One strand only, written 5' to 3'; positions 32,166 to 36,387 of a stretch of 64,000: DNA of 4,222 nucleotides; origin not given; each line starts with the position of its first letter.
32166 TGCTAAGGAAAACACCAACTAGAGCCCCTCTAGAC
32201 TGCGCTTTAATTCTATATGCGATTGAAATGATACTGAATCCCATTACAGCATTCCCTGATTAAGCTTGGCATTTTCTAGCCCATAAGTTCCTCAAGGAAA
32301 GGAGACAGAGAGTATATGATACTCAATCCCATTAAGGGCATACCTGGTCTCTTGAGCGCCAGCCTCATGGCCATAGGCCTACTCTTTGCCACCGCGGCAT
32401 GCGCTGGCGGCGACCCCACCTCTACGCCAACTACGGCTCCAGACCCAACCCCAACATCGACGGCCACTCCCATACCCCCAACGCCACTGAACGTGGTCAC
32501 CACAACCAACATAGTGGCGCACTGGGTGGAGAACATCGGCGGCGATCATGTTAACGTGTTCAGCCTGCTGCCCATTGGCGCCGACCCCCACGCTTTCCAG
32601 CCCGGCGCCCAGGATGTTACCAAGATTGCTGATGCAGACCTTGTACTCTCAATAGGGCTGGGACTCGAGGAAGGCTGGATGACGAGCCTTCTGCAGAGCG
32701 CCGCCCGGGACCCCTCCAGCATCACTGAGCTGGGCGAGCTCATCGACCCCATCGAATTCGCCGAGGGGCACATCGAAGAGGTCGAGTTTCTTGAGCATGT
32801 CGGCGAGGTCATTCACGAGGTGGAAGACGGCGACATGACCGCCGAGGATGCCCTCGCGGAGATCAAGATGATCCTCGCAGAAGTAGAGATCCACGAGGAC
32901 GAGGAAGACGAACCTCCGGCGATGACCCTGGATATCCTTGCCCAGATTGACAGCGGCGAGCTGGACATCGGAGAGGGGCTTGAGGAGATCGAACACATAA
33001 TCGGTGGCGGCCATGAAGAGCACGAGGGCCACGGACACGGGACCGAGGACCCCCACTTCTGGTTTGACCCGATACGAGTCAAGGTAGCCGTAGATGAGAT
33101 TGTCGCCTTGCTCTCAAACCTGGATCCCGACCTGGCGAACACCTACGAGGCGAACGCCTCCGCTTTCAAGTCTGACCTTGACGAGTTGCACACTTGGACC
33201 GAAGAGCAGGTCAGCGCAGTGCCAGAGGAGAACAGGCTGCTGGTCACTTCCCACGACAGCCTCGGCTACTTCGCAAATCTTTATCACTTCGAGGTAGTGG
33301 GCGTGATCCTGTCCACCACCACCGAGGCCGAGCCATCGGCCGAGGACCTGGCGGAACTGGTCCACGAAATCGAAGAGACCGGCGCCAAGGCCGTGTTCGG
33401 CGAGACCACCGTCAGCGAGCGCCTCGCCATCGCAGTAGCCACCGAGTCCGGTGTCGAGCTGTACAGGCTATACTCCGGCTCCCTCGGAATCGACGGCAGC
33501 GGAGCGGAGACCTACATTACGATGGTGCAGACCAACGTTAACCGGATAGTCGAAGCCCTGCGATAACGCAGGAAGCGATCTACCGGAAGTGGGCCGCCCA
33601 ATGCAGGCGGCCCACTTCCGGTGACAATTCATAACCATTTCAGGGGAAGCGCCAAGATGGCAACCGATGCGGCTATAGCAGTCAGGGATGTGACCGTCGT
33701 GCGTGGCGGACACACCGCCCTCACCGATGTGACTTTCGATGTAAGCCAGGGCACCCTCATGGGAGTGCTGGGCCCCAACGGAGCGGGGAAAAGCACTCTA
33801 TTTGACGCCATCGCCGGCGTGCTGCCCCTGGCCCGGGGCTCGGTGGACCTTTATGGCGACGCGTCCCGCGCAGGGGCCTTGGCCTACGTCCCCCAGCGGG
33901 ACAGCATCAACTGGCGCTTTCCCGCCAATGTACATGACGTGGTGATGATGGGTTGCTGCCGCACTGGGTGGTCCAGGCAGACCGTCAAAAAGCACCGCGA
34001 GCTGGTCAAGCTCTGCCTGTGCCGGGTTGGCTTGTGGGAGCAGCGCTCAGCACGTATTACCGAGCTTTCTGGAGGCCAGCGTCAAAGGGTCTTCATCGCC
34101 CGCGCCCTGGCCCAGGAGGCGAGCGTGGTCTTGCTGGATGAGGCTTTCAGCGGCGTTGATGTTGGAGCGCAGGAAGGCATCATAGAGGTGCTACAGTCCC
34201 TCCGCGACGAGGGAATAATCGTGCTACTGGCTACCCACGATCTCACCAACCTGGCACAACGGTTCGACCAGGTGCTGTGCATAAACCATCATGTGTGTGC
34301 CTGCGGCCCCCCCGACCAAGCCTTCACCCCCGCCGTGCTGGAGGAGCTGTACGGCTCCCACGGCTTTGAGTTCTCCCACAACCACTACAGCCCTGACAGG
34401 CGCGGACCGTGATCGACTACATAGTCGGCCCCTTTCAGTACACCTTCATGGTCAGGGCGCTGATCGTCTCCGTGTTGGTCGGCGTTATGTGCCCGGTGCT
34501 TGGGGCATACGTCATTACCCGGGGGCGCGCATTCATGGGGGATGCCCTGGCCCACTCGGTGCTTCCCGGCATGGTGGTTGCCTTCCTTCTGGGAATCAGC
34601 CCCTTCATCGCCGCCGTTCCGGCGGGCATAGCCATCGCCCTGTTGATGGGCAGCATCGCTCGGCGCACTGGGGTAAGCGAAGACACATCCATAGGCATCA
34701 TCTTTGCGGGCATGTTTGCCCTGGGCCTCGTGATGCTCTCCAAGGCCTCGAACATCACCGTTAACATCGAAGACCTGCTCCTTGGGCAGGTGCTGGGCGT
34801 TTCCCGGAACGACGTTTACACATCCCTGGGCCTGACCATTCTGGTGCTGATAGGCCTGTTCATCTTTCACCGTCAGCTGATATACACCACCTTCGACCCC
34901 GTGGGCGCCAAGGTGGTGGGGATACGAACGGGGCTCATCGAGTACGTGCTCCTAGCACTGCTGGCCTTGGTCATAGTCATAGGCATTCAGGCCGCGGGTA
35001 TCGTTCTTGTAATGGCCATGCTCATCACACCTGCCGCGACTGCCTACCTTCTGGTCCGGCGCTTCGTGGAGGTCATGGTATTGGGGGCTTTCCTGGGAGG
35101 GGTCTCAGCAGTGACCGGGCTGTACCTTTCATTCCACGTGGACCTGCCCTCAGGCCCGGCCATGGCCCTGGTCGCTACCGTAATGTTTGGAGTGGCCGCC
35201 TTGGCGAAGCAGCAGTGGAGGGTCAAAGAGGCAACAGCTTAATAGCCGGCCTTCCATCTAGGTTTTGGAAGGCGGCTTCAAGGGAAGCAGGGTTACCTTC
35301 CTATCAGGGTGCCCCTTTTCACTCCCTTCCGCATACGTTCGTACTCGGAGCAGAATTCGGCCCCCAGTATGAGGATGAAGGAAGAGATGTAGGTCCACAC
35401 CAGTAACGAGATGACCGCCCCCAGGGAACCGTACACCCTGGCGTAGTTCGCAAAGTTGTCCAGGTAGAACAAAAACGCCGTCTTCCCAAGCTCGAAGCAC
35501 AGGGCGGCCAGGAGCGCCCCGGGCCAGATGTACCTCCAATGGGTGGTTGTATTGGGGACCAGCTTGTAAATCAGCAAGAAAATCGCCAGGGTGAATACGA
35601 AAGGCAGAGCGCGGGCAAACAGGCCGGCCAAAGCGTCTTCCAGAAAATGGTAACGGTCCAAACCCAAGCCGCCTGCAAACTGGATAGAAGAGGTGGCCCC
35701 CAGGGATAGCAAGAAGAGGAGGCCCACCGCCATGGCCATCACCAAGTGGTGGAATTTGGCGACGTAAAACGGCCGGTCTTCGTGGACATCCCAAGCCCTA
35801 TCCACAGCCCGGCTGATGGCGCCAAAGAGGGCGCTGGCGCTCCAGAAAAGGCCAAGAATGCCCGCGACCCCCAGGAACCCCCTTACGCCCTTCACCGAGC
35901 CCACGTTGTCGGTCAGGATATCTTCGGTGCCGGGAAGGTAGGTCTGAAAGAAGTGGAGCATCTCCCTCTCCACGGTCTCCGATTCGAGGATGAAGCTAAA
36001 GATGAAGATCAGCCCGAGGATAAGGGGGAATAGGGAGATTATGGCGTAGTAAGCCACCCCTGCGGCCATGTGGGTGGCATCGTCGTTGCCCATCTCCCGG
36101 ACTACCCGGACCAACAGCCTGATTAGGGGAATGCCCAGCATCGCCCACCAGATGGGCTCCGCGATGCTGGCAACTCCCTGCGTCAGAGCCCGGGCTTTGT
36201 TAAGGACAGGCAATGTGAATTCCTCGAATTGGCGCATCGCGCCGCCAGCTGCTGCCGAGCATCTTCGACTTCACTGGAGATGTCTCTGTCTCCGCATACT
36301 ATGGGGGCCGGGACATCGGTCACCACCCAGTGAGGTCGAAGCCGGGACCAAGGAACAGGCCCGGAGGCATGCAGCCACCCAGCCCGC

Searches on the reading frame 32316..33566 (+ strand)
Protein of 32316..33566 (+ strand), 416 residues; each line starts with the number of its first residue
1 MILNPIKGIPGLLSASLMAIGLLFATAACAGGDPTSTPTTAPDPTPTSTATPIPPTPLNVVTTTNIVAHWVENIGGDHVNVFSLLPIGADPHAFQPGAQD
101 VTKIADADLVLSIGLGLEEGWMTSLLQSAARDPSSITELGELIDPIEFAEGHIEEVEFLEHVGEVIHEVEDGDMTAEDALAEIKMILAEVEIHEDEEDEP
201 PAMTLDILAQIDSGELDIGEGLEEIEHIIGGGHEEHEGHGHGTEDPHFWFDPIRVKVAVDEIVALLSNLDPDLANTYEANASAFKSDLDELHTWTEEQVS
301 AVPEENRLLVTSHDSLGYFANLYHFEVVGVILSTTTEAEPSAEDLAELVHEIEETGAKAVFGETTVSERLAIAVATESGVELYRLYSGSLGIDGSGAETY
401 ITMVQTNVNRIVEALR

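Call 37: search_protein_families(library=pfam, proteins=[window:32316-33566:+], max_evalue=0.00001)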
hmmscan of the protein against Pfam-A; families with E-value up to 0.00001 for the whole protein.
window:32316-33566:+ (416 aa): 1 family
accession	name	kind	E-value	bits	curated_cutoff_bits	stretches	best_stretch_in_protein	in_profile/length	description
PF01297.22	ZnuA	-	1.6e-76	257.7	29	1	60-414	1-263/263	Zinc-uptake complex component A periplasmic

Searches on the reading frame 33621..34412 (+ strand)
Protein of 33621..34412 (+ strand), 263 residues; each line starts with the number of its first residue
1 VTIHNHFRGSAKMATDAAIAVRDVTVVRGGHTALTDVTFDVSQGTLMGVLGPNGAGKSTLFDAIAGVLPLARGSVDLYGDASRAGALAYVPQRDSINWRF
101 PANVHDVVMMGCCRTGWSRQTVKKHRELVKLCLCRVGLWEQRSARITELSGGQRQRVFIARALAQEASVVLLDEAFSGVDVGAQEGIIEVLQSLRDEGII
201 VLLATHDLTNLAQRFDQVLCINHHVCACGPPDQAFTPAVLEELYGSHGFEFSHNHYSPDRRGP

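Call 37: search_protein_families(library=pfam, proteins=[window:33621-34412:+], max_evalue=0.00001)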
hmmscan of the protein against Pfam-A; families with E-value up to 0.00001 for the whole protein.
window:33621-34412:+ (263 aa): 4 families
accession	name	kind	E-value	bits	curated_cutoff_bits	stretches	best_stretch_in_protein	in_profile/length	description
PF00005.33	ABC_tran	-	2.5e-25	90.1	25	1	34-176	1-136/137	ABC transporter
PF13304.12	AAA_21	-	1.7e-11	45.2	27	0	46-77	1-35/304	AAA domain, putative AbiEii toxin, Type IV TA system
PF02463.25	SMC_N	-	1.5e-06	28.3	40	0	46-68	26-48/220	RecF/RecN/SMC N terminal domain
PF13555.12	AAA_29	-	2e-06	27.9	27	1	37-68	15-46/61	P-loop containing region of AAA domain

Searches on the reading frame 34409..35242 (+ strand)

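Call 37: search_protein_families(library=pfam, proteins=[window:34409-35242:+], max_evalue=0.00001)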
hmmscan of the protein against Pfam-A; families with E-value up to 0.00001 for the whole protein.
window:34409-35242:+ (277 aa): 1 family
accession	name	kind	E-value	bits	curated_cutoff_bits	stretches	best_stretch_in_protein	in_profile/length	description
PF00950.22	ABC-3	-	6.1e-76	255.8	20.1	1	10-264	1-255/258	ABC 3 transport family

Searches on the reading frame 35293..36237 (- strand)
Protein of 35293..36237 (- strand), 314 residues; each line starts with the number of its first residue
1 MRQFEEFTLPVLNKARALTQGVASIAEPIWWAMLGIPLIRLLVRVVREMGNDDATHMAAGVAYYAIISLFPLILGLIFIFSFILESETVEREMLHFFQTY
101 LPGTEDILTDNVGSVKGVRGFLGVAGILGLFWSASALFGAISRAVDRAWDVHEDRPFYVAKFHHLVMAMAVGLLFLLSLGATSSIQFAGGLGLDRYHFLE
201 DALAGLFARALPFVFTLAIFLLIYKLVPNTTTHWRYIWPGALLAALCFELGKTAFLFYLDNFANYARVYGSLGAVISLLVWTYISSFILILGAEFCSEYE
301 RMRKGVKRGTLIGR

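Call 37: search_protein_families(library=pfam, proteins=[window:35293-36237:-], max_evalue=0.00001)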
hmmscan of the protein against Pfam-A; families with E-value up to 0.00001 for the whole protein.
window:35293-36237:- (314 aa): 1 family
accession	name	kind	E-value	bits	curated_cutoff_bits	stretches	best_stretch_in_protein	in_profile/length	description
PF03631.20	Virul_fac_BrkB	-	9.5e-62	209.4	33.7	1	51-302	2-258/259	Virulence factor BrkB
